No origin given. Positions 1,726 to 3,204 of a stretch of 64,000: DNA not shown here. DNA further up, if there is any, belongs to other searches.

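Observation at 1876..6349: Translationally coupled trio: HEAT-like repeat protein, MglA-like GTPase, GAF/degenerate-GGDEF protein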

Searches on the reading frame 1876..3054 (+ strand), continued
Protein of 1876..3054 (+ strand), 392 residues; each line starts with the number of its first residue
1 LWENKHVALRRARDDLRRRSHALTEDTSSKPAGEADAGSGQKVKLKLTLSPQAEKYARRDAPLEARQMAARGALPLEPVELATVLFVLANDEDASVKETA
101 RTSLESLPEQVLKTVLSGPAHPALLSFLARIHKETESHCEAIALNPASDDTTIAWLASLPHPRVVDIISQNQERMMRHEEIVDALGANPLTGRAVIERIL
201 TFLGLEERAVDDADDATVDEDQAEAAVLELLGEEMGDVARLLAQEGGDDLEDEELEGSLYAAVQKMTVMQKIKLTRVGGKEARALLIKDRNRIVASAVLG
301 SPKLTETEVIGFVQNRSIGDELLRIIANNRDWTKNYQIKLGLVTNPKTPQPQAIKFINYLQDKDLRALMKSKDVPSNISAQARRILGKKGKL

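Call 35: find_encoding_contigs(protein=P0331, flank=10000, max_places=2)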
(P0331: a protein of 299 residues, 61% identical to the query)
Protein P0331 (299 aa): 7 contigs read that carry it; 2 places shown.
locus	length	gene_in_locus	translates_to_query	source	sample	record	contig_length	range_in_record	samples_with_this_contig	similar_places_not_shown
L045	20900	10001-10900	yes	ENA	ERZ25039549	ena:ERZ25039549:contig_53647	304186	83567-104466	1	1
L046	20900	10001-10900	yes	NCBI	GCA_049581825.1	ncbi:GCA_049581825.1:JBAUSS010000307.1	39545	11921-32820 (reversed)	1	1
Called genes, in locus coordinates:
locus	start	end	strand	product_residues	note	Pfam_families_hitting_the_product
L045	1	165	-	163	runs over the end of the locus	PF05443:ROS_MUCR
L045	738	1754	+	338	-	PF01855:POR_N, PF17147:PFOR_II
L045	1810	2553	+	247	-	PF02775:TPP_enzyme_C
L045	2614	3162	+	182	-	PF01558:POR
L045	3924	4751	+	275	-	PF02749:QRPTase_N, PF01729:QRPTase_C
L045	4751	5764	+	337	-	PF08279:HTH_11, PF03099:BPL_LplA_LipB, PF16917:BPL_LplA_LipB_2 (weak), PF02237:BPL_C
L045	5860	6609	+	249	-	PF03309:Pan_kinase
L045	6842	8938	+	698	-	PF00009:GTP_EFTU, PF22042:EF-G_D2, PF03144:GTP_EFTU_D2, PF14492:EFG_III, PF16658:RF3_C (weak), PF03764:EFG_IV, PF00679:EFG_C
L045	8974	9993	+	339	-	PF05036:SPOR (weak)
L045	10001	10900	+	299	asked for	-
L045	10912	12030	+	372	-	PF00025:Arf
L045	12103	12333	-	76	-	-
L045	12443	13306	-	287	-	PF02811:PHP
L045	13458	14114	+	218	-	PF00730:HhH-GPD, PF00633:HHH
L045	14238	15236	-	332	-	PF04055:Radical_SAM, PF13353:Fer4_12 (faint), PF11946:DUF3463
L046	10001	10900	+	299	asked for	-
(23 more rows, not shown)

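Call 36: predict_structure(alignment_id=A1)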
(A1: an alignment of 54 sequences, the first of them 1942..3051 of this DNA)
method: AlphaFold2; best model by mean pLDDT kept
length: 370 residues; sequences in the alignment: 54
mean_pLDDT: 90.2   pTM: 0.81
mean pLDDT of the five models: 90.2, 89.1, 87.8, 87.3, 85.7
residues with pLDDT >= 90: 286; 70-90: 47; 50-70: 31; < 50: 6
segments of 3 or more residues with pLDDT < 50: 12-17
pLDDT, mean of each block of 10 residues (from residue 1): 57 51 88 93 96 95 96 97 97 96 96 97 97 96 95 93 91 88 62 72 92 92 76 89 93 92 93 93 94 93 95 98 96 97 97 96 95
secondary structure, 60 per line:
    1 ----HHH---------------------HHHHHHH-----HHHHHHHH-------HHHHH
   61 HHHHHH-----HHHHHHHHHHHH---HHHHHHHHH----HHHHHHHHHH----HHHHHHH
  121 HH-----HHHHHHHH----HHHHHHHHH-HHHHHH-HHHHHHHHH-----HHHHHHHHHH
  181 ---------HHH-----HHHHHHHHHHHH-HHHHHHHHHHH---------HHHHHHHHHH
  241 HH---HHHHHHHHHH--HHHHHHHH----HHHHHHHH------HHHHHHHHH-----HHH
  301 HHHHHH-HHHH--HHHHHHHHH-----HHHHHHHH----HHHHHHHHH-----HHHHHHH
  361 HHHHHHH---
elements in order: H29-35 H41-48 H56-66 H72-83 H87-95 H100-109 H114-122 H128-135 H140-148 H150-155 H157-165 H171-180 H198-209 H211-221 H231-242 H246-255 H258-265 H270-277 H284-292 H298-306 H308-311 H314-322 H328-335 H340-348 H354-367

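Call 39: search_protein_families(library=pfam, proteins=[L040:502-1254:+, L040:1270-2049:+, L040:2185-4311:+, L040:5503-6510:+, L040:5515-7578:-, L040:6667-7461:+, L040:7623-8936:-, L040:8499-10898:+], max_evalue=0.001)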
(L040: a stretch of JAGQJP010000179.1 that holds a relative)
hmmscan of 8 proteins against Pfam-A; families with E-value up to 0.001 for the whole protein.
L040:502-1254:+ (250 aa): 1 family
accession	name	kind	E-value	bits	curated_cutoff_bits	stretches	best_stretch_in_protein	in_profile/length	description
PF03099.24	BPL_LplA_LipB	-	8.9e-24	84.3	21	1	21-146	3-133/133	Biotin/lipoate A/B protein ligase family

L040:1270-2049:+ (259 aa): 1 family
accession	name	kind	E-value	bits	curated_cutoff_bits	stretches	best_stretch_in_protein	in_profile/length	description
PF03309.20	Pan_kinase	-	1.3e-76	257.5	24.7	1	2-206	1-205/205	Type III pantothenate kinase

L040:2185-4311:+ (708 aa): 8 families
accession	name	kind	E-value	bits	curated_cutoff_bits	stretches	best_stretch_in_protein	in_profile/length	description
PF03764.24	EFG_IV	-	5.1e-44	149.4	24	1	489-608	1-121/121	Elongation factor G, domain IV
PF00009.33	GTP_EFTU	-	4.1e-40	137.8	26.5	1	20-292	1-188/188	Elongation factor Tu GTP binding domain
PF00679.30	EFG_C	-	1.2e-29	102.6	27.9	1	610-696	1-88/89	Elongation factor G C-terminus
PF14492.12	EFG_III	-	9.3e-28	96.5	27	1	416-487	3-74/75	Elongation Factor G, domain III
PF22042.2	EF-G_D2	-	8.9e-15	55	27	1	319-401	1-82/84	Elongation factor G domain 2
PF03144.31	GTP_EFTU_D2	-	8.6e-10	39.4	30.3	1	334-400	1-72/73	Elongation factor Tu domain 2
PF16658.11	RF3_C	-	0.00017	21.9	40.1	1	409-502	1-94/132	Class II release factor RF3, C-terminal domain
PF01926.29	MMR_HSR1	-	0.00027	21.5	21.9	0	77-148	36-113/113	50S ribosome-binding GTPase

L040:5503-6510:+ (335 aa): 0 families

L040:5515-7578:- (687 aa): 2 families
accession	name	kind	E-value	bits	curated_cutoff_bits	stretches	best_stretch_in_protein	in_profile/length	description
PF00072.30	Response_reg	-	7.3e-11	42.7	30.2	1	31-145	1-110/111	Response regulator receiver domain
PF07889.17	DUF1664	-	3.8e-05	24.1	34.6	0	431-492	43-104/124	Protein of unknown function (DUF1664)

L040:6667-7461:+ (264 aa): 0 families

L040:7623-8936:- (437 aa): 0 families

L040:8499-10898:+ (799 aa): 11 families
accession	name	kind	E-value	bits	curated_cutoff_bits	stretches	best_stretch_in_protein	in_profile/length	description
PF13245.12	AAA_19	-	5.3e-48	163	25.1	1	410-541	1-134/134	AAA domain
PF13604.12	AAA_30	-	9.6e-40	136.8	27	1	406-584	2-174/191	AAA domain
PF14490.11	HHH_RecD2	-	4.1e-35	120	27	1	221-311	1-92/92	ATP-dependent RecD2 DNA helicase HHH domain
PF18335.7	SH3_13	-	1.2e-19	70.2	41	1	644-703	1-65/65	ATP-dependent RecD-like DNA helicase SH3 domain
PF23139.1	OB_YrrC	-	1.3e-17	63.9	27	1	88-155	3-76/76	ATP-dependent DNA helicase YrrC, OB-fold domain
PF13538.12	UvrD_C_2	-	7.7e-16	58.1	27.4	1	720-766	1-50/52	UvrD-like helicase C-terminal domain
PF01443.25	Viral_helicase1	-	1.3e-14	55.1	21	2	721-766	178-225/228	Viral superfamily 1 RNA helicase core domain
PF14520.12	HHH_5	-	2.3e-09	38.1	27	1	170-219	7-55/57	Helix-hairpin-helix domain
PF13086.12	AAA_11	-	9.3e-08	32.6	27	1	408-461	4-65/257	AAA domain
PF00633.29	HHH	-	0.00012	22.2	24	0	195-217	7-29/30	Helix-hairpin-helix motif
PF12826.13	HHH_2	-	0.0008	20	27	0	170-224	8-59/64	Helix-hairpin-helix motif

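Call 41: fold_search(model_id=the predicted structure, library=pdb)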
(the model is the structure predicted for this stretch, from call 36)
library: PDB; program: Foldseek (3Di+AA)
matches with E <= 10: 889; with E <= 0.001: 0
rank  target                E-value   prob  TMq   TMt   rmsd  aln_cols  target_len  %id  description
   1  6s9p_B                2.0e-02  0.90  0.20  0.21  13.4       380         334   13  Designed Armadillo Repeat protein internal Lock2 fused to target peptide KRKAKITWKR (released 2020-02-19)
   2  9mf5_A                2.3e-02  0.80  0.18  0.14  16.6       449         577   13  CryoEM structure of the Protein Phosphatase 2A (Abeta-B56gamma-Calpha) holoenzyme complex (released 2025-07-09)
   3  4rzp_A                3.3e-02  0.51  0.12  0.15  17.7       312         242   12  Crystal Structure of Engineered Protein. Northeast Structural Genomics Consortium (NESG) Target OR366. (released 2015-01-07)
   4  5d5k_C                3.6e-02  0.80  0.20  0.19  16.2       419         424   13  Crystal Structure NLS from human PARP-2 complexed with Importin alpha delta IBB (released 2016-06-22)
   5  5xbk_B                3.9e-02  0.44  0.16  0.15  16.9       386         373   12  Crystal structure of human Importin4 (released 2018-02-14)
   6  6s9o_B                4.2e-02  0.66  0.19  0.19  14.9       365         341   13  Designed Armadillo Repeat protein internal Lock1 fused to target peptide KRKRKLKFKR (released 2020-02-19)
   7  4b8j                  4.4e-02  0.82  0.21  0.20  15.3       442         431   12  rImp_alpha1a (released 2013-01-09)
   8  1o6o_A                4.4e-02  0.54  0.16  0.15  17.8       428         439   12  Importin Beta aa1-442 bound to five FxFG repeats from yeast Nsp1p. Second crystal form (released 2003-10-17)
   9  9b3f_A                4.4e-02  0.41  0.16  0.09  17.4       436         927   13  Cryo-EM structure of yeast (Nap1)2-H2A-H2B-Kap114 (released 2024-11-27)
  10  6sa8_A                4.6e-02  0.72  0.19  0.14  13.7       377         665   13  ring-like DARPin-Armadillo fusion H83_D01 (released 2019-11-20)
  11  5mfg_C                4.6e-02  0.47  0.13  0.16  15.3       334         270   11  Designed armadillo repeat protein YIIIM5AII in complex with peptide (RR)4 (released 2017-09-13)
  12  9ijj_AL               4.9e-02  0.72  0.21  0.17  14.7       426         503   13  In situ structure of the central apparatus in mouse sperm axoneme. (released 2025-06-04)
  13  6p6e_A                5.2e-02  0.77  0.21  0.19  16.0       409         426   12  Structure of Mouse Importin alpha - PAC3 NLS peptide complex (released 2020-01-29)
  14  9dum_C                5.4e-02  0.51  0.17  0.15  17.1       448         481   12  Human PELP1-WDR18-TEX10 complex (released 2025-04-30)
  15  8bbe_D                5.4e-02  0.47  0.17  0.12  19.2       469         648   12  Structure of the IFT-A complex; IFT-A2 module (released 2022-12-21)
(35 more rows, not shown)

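Call 48: find_related_loci(query=A1, collection=metagenome_contigs, flank=6000)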
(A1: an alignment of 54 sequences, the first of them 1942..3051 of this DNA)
Query A1 (370 aa) in metagenome_contigs; peptide patterns used: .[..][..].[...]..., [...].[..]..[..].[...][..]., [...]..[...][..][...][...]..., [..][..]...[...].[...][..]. (x = any residue, [..] = any of these).
600 stretches matched a pattern (row limit reached: there are more); 332 encode a relative of the query (tblastn E <= 1e-3); the best 80 are kept; 80 distinct loci.
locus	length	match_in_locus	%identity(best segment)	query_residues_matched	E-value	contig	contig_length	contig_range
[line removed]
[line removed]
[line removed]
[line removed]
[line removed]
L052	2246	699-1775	74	8-370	0e+0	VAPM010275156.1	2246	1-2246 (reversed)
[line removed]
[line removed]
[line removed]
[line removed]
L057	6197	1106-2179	72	9-370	3e-172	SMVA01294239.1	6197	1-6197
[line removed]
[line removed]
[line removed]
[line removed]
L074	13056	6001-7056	59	16-368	4e-137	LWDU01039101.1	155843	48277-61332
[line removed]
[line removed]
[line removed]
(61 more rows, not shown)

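Call 52: search_protein_families(library=pfam, proteins=[L112:820-2091:+, L112:133-780:+, L113:4304-5953:+, L113:2793-3845:+, L119:7063-9522:+, L119:3723-5183:+, L119:5211-5990:+, L074:8008-9147:+, L074:4628-5845:+, L074:6795-8054:+], max_evalue=0.001)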
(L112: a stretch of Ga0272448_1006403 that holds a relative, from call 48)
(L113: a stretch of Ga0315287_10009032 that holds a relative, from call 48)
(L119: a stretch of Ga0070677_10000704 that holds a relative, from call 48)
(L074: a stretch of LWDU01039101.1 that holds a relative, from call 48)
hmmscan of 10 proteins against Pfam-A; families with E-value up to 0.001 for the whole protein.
L112:820-2091:+ (423 aa): 1 family
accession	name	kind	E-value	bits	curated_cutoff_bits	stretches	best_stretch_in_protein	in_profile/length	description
PF05036.18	SPOR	-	3.4e-10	40.6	21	1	356-420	11-75/76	SPOR domain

L112:133-780:+ (215 aa): 0 families

L113:4304-5953:+ (549 aa): 1 family
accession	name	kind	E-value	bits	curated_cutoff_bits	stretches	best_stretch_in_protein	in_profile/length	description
PF05036.18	SPOR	-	1.7e-08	35.1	21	1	474-546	3-75/76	SPOR domain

L113:2793-3845:+ (350 aa): 1 family
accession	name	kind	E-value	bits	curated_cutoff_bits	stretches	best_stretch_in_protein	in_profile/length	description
PF21694.2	DNA_pol3_delta_C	-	9.9e-15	55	27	1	223-347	2-121/121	DNA polymerase III delta subunit, C-terminal domain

L119:7063-9522:+ (819 aa): 0 families

L119:3723-5183:+ (486 aa): 0 families

L119:5211-5990:+ (259 aa): 1 family
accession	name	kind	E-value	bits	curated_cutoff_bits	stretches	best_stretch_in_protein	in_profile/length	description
PF03309.20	Pan_kinase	-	1.9e-82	276.5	24.7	1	4-208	1-205/205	Type III pantothenate kinase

L074:8008-9147:+ (379 aa): 0 families

L074:4628-5845:+ (405 aa): 1 family
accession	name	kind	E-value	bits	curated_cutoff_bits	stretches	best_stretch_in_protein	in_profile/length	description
PF03309.20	Pan_kinase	-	1e-74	251.3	24.7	1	149-356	1-204/205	Type III pantothenate kinase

L074:6795-8054:+ (419 aa): 0 families

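Call 74: find_encoding_contigs(protein=P0007, flank=10000, max_places=1)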
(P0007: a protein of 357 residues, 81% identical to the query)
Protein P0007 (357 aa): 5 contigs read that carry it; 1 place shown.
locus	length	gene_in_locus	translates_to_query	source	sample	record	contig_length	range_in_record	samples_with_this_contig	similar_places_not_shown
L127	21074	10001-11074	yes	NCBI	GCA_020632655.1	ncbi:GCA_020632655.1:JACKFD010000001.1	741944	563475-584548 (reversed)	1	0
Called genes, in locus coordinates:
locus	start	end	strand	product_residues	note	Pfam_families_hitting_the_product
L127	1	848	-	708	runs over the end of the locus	PF12860:PAS_7 (faint), PF24820:Diguanyl_cycl_sensor (faint), PF00512:HisKA (faint), PF00989:PAS, PF08448:PAS_4, PF13188:PAS_8 (weak), PF13426:PAS_9, PF02518:HATPase_c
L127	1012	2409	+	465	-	PF00072:Response_reg, PF00158:Sigma54_activat, PF14532:Sigma54_activ_2, PF00004:AAA (weak), PF07728:AAA_5, PF25601:AAA_lid_14, PF02954:HTH_8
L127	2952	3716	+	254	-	PF04542:Sigma70_r2, PF04539:Sigma70_r3, PF08281:Sigma70_r4_2 (weak), PF04545:Sigma70_r4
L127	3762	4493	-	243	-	PF00481:PP2C, PF13672:PP2C_2, PF07228:SpoIIE (weak)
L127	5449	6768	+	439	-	-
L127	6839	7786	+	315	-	PF02749:QRPTase_N, PF01729:QRPTase_C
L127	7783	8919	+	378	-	PF08279:HTH_11, PF03099:BPL_LplA_LipB, PF16917:BPL_LplA_LipB_2 (weak)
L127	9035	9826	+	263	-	PF03309:Pan_kinase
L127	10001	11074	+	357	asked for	-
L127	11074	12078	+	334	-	-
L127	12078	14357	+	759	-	PF01590:GAF, PF13185:GAF_2, PF13492:GAF_3, PF01590:GAF, PF13185:GAF_2, PF00990:GGDEF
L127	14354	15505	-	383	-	PF07883:Cupin_2 (weak)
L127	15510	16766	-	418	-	PF14306:PUA_2, PF01747:ATP-sulfurylase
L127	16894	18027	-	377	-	PF26549:Tricorn_N (faint), PF07676:PD40 (faint)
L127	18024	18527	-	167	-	PF01398:JAB, PF14464:Prok-JAB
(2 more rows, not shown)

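Call 75: find_encoding_contigs(protein=P0114, flank=10000, max_places=1)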
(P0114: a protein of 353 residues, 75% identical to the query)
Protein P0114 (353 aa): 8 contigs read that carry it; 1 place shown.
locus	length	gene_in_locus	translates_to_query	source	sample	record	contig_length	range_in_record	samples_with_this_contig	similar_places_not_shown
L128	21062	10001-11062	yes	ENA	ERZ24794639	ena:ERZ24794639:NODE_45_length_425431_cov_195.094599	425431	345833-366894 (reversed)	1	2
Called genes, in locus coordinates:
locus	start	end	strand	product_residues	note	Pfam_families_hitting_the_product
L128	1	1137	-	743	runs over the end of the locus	PF00989:PAS (faint), PF00512:HisKA (faint), PF08448:PAS_4 (weak), PF13426:PAS_9, PF02518:HATPase_c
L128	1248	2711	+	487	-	PF00072:Response_reg, PF00158:Sigma54_activat, PF14532:Sigma54_activ_2, PF00004:AAA (faint), PF07728:AAA_5, PF25601:AAA_lid_14, PF02954:HTH_8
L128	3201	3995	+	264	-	PF04542:Sigma70_r2, PF04539:Sigma70_r3, PF04545:Sigma70_r4, PF08281:Sigma70_r4_2 (weak)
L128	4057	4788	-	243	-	PF00481:PP2C, PF13672:PP2C_2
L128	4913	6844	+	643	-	PF00072:Response_reg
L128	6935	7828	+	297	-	PF02749:QRPTase_N, PF01729:QRPTase_C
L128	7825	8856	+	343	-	PF08279:HTH_11, PF03099:BPL_LplA_LipB, PF16917:BPL_LplA_LipB_2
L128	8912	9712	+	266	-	PF03309:Pan_kinase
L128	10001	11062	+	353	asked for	-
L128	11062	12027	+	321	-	PF00025:Arf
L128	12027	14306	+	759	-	PF01590:GAF, PF13185:GAF_2, PF13492:GAF_3, PF01590:GAF, PF13185:GAF_2, PF00990:GGDEF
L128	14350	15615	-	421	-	PF14306:PUA_2, PF01747:ATP-sulfurylase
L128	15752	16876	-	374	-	PF26549:Tricorn_N (faint), PF07676:PD40 (faint)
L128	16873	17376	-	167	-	PF01398:JAB, PF14464:Prok-JAB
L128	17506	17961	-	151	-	PF02082:Rrf2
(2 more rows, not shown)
